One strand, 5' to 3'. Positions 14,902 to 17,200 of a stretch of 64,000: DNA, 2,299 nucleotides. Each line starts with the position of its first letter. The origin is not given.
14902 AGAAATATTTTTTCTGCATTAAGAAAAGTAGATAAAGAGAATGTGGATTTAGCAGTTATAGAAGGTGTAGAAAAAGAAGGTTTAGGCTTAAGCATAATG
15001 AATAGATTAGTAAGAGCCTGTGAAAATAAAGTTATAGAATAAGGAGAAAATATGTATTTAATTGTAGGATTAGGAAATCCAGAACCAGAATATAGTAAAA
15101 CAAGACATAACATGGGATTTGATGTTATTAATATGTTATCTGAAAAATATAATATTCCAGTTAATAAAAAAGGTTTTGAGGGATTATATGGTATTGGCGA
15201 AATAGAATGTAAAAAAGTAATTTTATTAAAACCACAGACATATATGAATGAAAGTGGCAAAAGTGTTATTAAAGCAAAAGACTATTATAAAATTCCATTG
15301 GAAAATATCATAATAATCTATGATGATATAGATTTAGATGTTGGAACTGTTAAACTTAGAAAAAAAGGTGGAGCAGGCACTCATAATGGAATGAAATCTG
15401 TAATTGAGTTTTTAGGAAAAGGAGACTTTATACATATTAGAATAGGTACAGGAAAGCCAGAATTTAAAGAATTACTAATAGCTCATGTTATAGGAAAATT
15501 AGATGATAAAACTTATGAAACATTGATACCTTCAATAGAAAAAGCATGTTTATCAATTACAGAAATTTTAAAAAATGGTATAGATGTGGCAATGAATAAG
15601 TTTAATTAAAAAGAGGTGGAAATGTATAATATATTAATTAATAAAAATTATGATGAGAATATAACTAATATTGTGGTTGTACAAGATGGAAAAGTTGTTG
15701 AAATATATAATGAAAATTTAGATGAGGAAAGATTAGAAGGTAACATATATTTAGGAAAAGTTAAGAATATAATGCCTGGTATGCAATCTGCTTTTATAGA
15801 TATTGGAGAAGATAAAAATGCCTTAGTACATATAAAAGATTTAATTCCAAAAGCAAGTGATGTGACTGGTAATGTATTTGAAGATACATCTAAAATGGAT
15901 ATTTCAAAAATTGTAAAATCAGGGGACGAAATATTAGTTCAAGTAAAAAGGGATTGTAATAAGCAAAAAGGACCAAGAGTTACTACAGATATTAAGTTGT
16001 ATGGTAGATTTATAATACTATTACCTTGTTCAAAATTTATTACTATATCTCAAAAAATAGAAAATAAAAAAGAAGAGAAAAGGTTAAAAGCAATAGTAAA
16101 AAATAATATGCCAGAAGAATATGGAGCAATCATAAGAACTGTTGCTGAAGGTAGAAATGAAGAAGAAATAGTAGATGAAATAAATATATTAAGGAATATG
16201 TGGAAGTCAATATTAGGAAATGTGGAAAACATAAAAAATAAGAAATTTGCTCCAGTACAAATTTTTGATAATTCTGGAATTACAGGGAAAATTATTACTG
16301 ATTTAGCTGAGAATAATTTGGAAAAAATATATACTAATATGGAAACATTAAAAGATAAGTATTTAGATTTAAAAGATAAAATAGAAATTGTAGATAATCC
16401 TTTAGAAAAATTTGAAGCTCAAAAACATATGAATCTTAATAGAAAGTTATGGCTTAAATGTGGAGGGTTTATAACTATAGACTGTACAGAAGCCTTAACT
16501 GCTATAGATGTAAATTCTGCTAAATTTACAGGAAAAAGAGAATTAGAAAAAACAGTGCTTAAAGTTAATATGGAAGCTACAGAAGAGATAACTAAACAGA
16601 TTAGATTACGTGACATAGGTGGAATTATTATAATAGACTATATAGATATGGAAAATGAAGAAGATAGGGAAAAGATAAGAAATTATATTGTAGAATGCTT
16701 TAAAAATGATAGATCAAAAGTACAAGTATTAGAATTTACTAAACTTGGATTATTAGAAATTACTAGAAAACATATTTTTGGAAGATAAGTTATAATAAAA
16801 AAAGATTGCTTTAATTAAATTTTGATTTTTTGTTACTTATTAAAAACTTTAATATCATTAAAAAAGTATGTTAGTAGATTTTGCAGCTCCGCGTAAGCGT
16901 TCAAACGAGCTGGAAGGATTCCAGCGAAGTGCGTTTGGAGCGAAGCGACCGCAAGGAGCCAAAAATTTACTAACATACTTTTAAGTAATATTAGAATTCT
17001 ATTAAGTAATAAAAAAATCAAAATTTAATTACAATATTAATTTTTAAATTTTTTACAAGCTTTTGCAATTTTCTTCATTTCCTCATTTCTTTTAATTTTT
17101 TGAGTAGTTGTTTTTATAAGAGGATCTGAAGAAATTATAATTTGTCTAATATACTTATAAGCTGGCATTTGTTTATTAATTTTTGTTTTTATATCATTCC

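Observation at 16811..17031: Family of long nested-hairpin intergenic repeats with compensatory substitutions between copies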

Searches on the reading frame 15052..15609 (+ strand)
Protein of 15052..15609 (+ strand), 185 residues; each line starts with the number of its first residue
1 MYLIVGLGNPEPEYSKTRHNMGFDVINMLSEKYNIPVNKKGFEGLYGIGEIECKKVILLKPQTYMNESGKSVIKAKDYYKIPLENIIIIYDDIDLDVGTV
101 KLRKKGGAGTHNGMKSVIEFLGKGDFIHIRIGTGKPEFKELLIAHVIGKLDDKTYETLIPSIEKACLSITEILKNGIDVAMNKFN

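Call 12: search_protein_families(library=pfam, proteins=[window:15052-15609:+])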
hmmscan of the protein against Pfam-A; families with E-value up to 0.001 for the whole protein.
window:15052-15609:+ (185 aa): 1 family
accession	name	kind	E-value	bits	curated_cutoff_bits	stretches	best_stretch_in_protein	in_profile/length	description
PF01195.25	Pept_tRNA_hydro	-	5.4e-63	212.6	27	1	3-185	1-183/183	Peptidyl-tRNA hydrolase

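Call 30: find_encoding_contigs(protein=window:15052-15609:+, flank=10000, max_places=10)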
Protein window:15052-15609:+ (185 aa): 24 contigs read that carry it; 1 place shown.
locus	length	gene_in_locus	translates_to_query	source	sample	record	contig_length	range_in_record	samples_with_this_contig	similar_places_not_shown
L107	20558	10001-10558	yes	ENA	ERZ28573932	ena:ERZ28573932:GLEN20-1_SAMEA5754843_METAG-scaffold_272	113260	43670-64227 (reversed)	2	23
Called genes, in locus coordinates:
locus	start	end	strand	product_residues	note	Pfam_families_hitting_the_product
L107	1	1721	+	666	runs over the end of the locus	PF12224:Amidoligase_2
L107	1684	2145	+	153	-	-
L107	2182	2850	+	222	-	PF14622:Ribonucleas_3_3, PF00636:Ribonuclease_3, PF00035:dsrm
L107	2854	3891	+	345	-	PF04055:Radical_SAM, PF16199:Radical_SAM_C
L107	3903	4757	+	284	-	PF07934:OGG_N, PF00730:HhH-GPD, PF00633:HHH (weak)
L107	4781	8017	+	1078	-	PF21445:ADDB_N, PF12705:PDDEXK_1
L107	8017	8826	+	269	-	PF01522:Polysacc_deac_1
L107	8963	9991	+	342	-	PF01300:Sua5_yciO_yrdC, PF03481:Sua5_C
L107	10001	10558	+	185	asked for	PF01195:Pept_tRNA_hydro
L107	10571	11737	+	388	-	PF10150:RNase_E_G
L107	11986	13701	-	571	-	PF00501:AMP-binding, PF23562:AMP-binding_C_3 (weak)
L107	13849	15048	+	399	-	PF09587:PGA_cap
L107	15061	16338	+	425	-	PF00919:UPF0004, PF04055:Radical_SAM, PF18693:TRAM_2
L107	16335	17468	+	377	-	PF13439:Glyco_transf_4, PF00534:Glycos_transf_1, PF13692:Glyco_trans_1_4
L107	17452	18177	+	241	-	PF01553:Acyltransferase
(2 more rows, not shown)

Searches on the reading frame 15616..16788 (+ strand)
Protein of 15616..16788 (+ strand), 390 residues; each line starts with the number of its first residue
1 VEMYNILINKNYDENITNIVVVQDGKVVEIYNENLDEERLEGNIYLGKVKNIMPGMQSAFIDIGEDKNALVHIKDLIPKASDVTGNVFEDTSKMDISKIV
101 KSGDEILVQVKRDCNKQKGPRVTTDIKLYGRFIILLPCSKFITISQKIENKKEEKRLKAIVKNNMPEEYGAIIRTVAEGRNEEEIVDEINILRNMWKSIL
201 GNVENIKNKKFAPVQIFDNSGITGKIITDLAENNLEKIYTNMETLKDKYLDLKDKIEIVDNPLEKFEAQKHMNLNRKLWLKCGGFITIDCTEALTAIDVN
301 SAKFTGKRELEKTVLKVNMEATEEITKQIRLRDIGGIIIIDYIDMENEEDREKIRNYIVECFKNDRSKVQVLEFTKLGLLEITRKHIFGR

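Call 12: search_protein_families(library=pfam, proteins=[window:15616-16788:+])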
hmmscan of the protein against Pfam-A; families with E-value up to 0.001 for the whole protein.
window:15616-16788:+ (390 aa): 2 families
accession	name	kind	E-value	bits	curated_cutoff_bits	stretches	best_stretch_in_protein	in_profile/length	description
PF10150.14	RNase_E_G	-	2.8e-76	257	25.5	1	128-386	2-269/270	Ribonuclease E/G family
PF00575.29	S1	-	2.5e-05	25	22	1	41-112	4-61/74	S1 RNA binding domain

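Call 32: find_homologous_proteins(query=window:15622-16788:+, max_evalue=1e-40)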
Query window:15622-16788:+ (388 aa): 7987 proteins with E <= 1e-40 among 8000 candidates; the best 120 are listed.
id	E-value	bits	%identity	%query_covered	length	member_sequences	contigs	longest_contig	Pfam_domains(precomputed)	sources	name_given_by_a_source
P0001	1.7e-234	796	95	100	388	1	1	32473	PF10150.15,PF00575.30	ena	-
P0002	4.3e-234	794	95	100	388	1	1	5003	PF10150.15,PF00575.30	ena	-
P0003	1.4e-233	793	94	100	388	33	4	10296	PF10150.15,PF00575.30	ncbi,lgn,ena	-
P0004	2.7e-211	719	86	100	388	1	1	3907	PF10150.15,PF00575.30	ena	-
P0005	4.0e-211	719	86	100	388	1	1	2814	PF10150.15,PF00575.30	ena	-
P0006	6.6e-211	718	86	100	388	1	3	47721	PF10150.15,PF00575.30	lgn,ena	-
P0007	6.8e-211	718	86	100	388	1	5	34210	PF10150.15,PF00575.30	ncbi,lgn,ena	-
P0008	8.7e-211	718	86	100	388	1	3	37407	PF10150.15,PF00575.30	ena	-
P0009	1.4e-210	717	85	100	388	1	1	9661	PF10150.15,PF00575.30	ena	-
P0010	2.3e-210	716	85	100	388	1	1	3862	PF10150.15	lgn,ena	-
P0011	8.3e-210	715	85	100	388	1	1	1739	PF10150.15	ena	-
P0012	7.7e-202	688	82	100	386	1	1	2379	PF10150.15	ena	-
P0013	2.3e-197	674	80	100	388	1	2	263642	PF10150.15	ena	-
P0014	1.9e-177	608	74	100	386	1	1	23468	PF10150.15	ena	-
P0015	3.2e-177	607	76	100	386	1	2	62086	PF10150.15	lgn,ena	-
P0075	1.2e-171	589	72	100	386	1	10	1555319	PF10150.15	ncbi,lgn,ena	-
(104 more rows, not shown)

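Call 33: find_encoding_contigs(protein=P0001, flank=10000, max_places=2)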
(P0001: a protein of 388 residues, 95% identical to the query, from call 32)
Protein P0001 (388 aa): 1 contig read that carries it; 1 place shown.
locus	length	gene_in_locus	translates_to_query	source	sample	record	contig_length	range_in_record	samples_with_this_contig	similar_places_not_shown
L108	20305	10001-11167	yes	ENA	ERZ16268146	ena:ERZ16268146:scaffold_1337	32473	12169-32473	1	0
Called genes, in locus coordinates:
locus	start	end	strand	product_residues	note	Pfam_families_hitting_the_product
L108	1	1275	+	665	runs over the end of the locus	PF12224:Amidoligase_2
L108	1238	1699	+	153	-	-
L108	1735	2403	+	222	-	PF14622:Ribonucleas_3_3, PF00636:Ribonuclease_3, PF00035:dsrm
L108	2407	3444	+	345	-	PF04055:Radical_SAM, PF16199:Radical_SAM_C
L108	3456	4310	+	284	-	PF07934:OGG_N, PF00730:HhH-GPD, PF00633:HHH (weak)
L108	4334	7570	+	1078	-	PF21445:ADDB_N, PF12705:PDDEXK_1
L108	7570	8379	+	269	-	PF01522:Polysacc_deac_1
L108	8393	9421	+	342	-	PF01300:Sua5_yciO_yrdC, PF03481:Sua5_C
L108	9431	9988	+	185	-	PF01195:Pept_tRNA_hydro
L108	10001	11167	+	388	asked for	PF00575:S1 (weak), PF10150:RNase_E_G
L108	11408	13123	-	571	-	PF00501:AMP-binding, PF23562:AMP-binding_C_3 (weak)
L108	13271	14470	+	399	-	PF09587:PGA_cap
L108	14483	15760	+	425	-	PF00919:UPF0004, PF04055:Radical_SAM, PF18693:TRAM_2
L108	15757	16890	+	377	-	PF13439:Glyco_transf_4, PF00534:Glycos_transf_1, PF13692:Glyco_trans_1_4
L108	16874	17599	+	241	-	PF01553:Acyltransferase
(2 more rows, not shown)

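Call 34: find_encoding_contigs(protein=P0006, flank=10000, max_places=2)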
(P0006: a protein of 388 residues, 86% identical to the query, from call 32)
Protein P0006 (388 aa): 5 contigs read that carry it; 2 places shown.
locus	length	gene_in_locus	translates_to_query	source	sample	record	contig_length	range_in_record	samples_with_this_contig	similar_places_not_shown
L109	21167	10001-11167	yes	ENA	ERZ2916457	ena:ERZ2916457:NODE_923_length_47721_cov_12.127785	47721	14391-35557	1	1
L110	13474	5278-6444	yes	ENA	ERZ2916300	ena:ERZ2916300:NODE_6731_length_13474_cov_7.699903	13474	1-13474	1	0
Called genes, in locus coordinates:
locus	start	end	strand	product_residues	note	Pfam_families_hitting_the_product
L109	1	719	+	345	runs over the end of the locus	PF04055:Radical_SAM, PF16199:Radical_SAM_C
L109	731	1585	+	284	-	PF07934:OGG_N, PF00730:HhH-GPD, PF00633:HHH (weak)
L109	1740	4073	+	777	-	PF03235:GmrSD_N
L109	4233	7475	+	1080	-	PF21445:ADDB_N, PF12705:PDDEXK_1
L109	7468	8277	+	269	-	PF01522:Polysacc_deac_1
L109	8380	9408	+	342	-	PF01300:Sua5_yciO_yrdC, PF03481:Sua5_C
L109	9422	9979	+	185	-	PF01195:Pept_tRNA_hydro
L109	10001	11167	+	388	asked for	PF00575:S1 (faint), PF10150:RNase_E_G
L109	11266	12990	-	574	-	PF00501:AMP-binding, PF23562:AMP-binding_C_3 (weak)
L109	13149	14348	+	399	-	PF09587:PGA_cap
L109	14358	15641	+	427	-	PF00919:UPF0004, PF04055:Radical_SAM, PF18693:TRAM_2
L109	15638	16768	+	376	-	PF13439:Glyco_transf_4, PF00534:Glycos_transf_1, PF13692:Glyco_trans_1_4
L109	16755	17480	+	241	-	PF01553:Acyltransferase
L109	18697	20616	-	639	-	PF01926:MMR_HSR1, PF02421:FeoB_N, PF07670:Gate, PF07664:FeoB_C, PF07670:Gate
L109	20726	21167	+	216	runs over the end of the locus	-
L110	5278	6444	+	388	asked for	PF00575:S1 (faint), PF10150:RNase_E_G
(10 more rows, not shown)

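Call 35: find_encoding_contigs(protein=P0013, flank=10000, max_places=2)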
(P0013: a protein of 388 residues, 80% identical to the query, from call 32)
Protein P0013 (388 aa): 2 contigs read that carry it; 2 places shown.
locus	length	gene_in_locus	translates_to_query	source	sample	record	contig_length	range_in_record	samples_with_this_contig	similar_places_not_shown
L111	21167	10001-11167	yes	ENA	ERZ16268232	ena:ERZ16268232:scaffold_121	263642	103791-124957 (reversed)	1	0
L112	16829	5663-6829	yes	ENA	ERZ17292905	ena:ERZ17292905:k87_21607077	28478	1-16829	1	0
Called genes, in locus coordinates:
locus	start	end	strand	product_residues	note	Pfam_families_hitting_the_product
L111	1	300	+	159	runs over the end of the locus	-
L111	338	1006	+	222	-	PF14622:Ribonucleas_3_3, PF00636:Ribonuclease_3, PF00035:dsrm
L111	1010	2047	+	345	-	PF04055:Radical_SAM, PF16199:Radical_SAM_C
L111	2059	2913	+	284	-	PF07934:OGG_N, PF00730:HhH-GPD, PF00633:HHH (faint)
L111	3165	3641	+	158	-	-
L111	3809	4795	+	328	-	PF03235:GmrSD_N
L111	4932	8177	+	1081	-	PF21445:ADDB_N, PF27467:AddB_5th (faint), PF12705:PDDEXK_1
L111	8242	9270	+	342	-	PF01300:Sua5_yciO_yrdC, PF03481:Sua5_C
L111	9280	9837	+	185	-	PF01195:Pept_tRNA_hydro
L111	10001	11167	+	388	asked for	PF10150:RNase_E_G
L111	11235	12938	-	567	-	PF00501:AMP-binding, PF23562:AMP-binding_C_3 (weak)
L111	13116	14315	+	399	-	PF09587:PGA_cap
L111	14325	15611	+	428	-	PF00919:UPF0004, PF04055:Radical_SAM, PF18693:TRAM_2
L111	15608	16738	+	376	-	PF13439:Glyco_transf_4, PF00534:Glycos_transf_1, PF13692:Glyco_trans_1_4, PF13524:Glyco_trans_1_2 (faint)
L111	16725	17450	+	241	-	PF01553:Acyltransferase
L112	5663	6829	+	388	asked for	PF10150:RNase_E_G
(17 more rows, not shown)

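Call 48: find_encoding_contigs(protein=P0075, flank=10000, max_places=3)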
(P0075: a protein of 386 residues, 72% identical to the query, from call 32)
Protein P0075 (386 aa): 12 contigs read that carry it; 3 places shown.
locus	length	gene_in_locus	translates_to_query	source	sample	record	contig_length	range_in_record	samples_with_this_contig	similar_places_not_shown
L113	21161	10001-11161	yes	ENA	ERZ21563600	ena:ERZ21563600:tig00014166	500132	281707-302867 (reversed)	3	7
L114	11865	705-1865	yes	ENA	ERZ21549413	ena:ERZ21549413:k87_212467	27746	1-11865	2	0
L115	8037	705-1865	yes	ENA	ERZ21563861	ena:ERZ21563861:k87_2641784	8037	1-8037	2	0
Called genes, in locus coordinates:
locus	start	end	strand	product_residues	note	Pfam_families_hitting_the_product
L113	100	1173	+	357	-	PF02504:FA_synthesis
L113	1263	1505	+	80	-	PF00550:PP-binding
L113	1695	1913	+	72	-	PF01797:Y1_Tnp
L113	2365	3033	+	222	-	PF22935:RM44_endonuclase (faint), PF14622:Ribonucleas_3_3, PF00636:Ribonuclease_3, PF00035:dsrm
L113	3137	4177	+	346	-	PF04055:Radical_SAM, PF16199:Radical_SAM_C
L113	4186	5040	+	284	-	PF07934:OGG_N, PF00730:HhH-GPD, PF00633:HHH (faint)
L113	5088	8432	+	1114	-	PF21445:ADDB_N, PF12705:PDDEXK_1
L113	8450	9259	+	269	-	PF01522:Polysacc_deac_1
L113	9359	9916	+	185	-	PF01195:Pept_tRNA_hydro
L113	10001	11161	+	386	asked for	PF10150:RNase_E_G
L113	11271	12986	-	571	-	PF00501:AMP-binding, PF23562:AMP-binding_C_3 (weak)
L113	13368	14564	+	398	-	PF09587:PGA_cap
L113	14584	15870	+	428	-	PF00919:UPF0004, PF04055:Radical_SAM, PF18693:TRAM_2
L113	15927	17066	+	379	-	PF13439:Glyco_transf_4, PF00534:Glycos_transf_1, PF13692:Glyco_trans_1_4, PF13524:Glyco_trans_1_2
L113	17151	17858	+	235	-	PF01553:Acyltransferase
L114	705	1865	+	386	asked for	PF10150:RNase_E_G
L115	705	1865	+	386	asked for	PF10150:RNase_E_G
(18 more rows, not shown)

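Call 49: find_encoding_contigs(protein=P0015, flank=10000, max_places=2)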
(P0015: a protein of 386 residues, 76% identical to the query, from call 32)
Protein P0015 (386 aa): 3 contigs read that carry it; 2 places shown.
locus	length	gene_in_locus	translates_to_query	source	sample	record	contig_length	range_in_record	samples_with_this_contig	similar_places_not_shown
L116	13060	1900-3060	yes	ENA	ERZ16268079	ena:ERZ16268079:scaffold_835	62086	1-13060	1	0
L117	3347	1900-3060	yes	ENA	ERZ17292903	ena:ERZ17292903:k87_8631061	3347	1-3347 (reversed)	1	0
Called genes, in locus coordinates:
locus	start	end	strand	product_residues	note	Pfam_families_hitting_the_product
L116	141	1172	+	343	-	PF01300:Sua5_yciO_yrdC, PF03481:Sua5_C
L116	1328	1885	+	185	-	PF01195:Pept_tRNA_hydro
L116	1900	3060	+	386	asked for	PF10150:RNase_E_G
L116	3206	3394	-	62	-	PF13751:DDE_Tnp_1_6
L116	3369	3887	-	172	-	PF05598:DUF772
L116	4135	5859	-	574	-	PF00501:AMP-binding, PF23562:AMP-binding_C_3 (weak)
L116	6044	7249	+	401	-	PF09587:PGA_cap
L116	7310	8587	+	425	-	PF00919:UPF0004, PF04055:Radical_SAM, PF18693:TRAM_2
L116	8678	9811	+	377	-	PF13439:Glyco_transf_4, PF00534:Glycos_transf_1, PF13692:Glyco_trans_1_4, PF13524:Glyco_trans_1_2 (weak)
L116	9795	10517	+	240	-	PF01553:Acyltransferase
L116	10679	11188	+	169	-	-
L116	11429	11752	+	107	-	-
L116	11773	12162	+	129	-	PF00583:Acetyltransf_1, PF13673:Acetyltransf_10 (weak), PF13508:Acetyltransf_7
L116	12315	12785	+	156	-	PF00583:Acetyltransf_1, PF13673:Acetyltransf_10, PF13508:Acetyltransf_7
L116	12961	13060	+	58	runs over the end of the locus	-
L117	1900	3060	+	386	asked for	PF10150:RNase_E_G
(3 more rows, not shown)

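Call 77: list_cluster_members(proteins=[P0075, P0126, P0003])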
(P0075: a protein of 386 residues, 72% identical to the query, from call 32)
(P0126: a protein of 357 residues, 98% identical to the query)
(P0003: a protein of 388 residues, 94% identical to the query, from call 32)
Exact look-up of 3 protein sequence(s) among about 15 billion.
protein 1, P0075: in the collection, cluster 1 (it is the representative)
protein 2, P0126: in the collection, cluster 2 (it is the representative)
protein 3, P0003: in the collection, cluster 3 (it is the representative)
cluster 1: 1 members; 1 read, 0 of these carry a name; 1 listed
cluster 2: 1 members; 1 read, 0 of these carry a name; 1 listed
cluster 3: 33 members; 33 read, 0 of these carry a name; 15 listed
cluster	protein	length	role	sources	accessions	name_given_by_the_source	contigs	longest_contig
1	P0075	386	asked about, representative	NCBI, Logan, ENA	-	-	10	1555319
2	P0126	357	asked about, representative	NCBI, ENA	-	-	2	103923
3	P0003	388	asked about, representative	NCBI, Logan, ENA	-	-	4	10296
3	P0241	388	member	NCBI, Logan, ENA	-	-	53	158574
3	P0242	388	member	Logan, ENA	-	-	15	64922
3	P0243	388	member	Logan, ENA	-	-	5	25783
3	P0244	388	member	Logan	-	-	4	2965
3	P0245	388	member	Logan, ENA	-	-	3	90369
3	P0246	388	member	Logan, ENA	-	-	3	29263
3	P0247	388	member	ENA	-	-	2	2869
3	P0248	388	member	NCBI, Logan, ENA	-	-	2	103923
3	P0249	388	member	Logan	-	-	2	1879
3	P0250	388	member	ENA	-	-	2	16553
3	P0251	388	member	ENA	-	-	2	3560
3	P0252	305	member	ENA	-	-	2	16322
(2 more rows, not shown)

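Call 78: find_encoding_contigs(protein=P0003, flank=4000, max_places=6)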
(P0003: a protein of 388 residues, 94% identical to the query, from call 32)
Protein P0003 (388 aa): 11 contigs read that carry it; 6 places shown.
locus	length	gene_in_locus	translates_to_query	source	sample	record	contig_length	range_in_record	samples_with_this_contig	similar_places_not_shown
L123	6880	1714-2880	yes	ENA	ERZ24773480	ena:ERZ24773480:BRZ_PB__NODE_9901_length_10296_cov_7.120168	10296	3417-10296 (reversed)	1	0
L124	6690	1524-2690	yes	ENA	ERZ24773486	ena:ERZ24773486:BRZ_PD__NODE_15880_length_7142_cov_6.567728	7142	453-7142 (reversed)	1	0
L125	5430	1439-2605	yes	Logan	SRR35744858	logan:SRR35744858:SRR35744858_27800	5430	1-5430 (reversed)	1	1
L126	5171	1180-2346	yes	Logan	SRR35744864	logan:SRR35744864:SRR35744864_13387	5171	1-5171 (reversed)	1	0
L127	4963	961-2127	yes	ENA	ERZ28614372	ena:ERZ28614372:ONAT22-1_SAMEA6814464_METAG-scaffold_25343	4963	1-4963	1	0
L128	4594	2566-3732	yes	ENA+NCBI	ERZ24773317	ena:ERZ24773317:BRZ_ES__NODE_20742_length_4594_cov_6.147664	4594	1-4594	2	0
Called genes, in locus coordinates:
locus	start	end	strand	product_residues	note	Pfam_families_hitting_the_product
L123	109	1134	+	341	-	PF01300:Sua5_yciO_yrdC, PF03481:Sua5_C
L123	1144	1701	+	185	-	PF01195:Pept_tRNA_hydro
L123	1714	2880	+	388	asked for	PF00575:S1 (weak), PF10150:RNase_E_G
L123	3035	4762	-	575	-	PF00501:AMP-binding, PF23562:AMP-binding_C_3 (weak)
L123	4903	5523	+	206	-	PF00300:His_Phos_1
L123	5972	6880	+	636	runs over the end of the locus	-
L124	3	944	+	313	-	?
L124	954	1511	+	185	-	PF01195:Pept_tRNA_hydro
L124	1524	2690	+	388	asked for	PF00575:S1 (weak), PF10150:RNase_E_G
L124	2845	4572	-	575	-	PF00501:AMP-binding, PF23562:AMP-binding_C_3 (weak)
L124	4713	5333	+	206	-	PF00300:His_Phos_1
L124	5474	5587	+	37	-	-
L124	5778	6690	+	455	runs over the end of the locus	?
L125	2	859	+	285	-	?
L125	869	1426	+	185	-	PF01195:Pept_tRNA_hydro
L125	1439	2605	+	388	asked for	PF00575:S1 (weak), PF10150:RNase_E_G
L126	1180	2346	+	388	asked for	PF00575:S1 (weak), PF10150:RNase_E_G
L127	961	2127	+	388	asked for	PF00575:S1 (weak), PF10150:RNase_E_G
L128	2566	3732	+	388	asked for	PF00575:S1 (weak), PF10150:RNase_E_G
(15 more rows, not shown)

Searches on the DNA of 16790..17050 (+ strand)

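Call 52: search_dna_similar(query=window:16811-17031:+, collection=phages, mode=distant, max_evalue=0.01)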
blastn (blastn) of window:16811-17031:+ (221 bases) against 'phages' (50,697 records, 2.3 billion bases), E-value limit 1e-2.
No match.

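Call 83: search_rna_families(source=window, start=16790, end=17050, threshold=evalue, max_evalue=10, show_alignments=2)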
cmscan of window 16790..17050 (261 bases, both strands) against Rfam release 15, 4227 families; matches with E-value up to 10: 6.
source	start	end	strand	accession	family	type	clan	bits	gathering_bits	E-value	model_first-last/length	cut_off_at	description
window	16799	16984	-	RF04184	BTnc060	Gene; sRNA;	-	14.4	228.9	6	1-213/213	no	Bacteroides sRNA BTnc060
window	16912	17032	-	RF01821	RsaH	Gene; sRNA;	-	14.1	50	8.6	1-123/123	no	RNA Staph. aureus H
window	16804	16958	+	RF03005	lysM-TM7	Cis-reg;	-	12.2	61.5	10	1-138/138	no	lysM-TM7 RNA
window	16808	16940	-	RF04314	opuB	Cis-reg;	-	12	75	6.9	1-137/137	no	opuB ncRNA motif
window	16923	17050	+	RF02546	LSU_trypano_mito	Gene; rRNA;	CL00112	9.6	60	7.7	1-141/561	3'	Trypanosomatid mitochondrial large subunit ribosomal RNA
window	16790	16818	+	RF02350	psRNA6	Gene; sRNA;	-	7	60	9.6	305-333/333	5'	Nitrosomonas sRNA psRNA6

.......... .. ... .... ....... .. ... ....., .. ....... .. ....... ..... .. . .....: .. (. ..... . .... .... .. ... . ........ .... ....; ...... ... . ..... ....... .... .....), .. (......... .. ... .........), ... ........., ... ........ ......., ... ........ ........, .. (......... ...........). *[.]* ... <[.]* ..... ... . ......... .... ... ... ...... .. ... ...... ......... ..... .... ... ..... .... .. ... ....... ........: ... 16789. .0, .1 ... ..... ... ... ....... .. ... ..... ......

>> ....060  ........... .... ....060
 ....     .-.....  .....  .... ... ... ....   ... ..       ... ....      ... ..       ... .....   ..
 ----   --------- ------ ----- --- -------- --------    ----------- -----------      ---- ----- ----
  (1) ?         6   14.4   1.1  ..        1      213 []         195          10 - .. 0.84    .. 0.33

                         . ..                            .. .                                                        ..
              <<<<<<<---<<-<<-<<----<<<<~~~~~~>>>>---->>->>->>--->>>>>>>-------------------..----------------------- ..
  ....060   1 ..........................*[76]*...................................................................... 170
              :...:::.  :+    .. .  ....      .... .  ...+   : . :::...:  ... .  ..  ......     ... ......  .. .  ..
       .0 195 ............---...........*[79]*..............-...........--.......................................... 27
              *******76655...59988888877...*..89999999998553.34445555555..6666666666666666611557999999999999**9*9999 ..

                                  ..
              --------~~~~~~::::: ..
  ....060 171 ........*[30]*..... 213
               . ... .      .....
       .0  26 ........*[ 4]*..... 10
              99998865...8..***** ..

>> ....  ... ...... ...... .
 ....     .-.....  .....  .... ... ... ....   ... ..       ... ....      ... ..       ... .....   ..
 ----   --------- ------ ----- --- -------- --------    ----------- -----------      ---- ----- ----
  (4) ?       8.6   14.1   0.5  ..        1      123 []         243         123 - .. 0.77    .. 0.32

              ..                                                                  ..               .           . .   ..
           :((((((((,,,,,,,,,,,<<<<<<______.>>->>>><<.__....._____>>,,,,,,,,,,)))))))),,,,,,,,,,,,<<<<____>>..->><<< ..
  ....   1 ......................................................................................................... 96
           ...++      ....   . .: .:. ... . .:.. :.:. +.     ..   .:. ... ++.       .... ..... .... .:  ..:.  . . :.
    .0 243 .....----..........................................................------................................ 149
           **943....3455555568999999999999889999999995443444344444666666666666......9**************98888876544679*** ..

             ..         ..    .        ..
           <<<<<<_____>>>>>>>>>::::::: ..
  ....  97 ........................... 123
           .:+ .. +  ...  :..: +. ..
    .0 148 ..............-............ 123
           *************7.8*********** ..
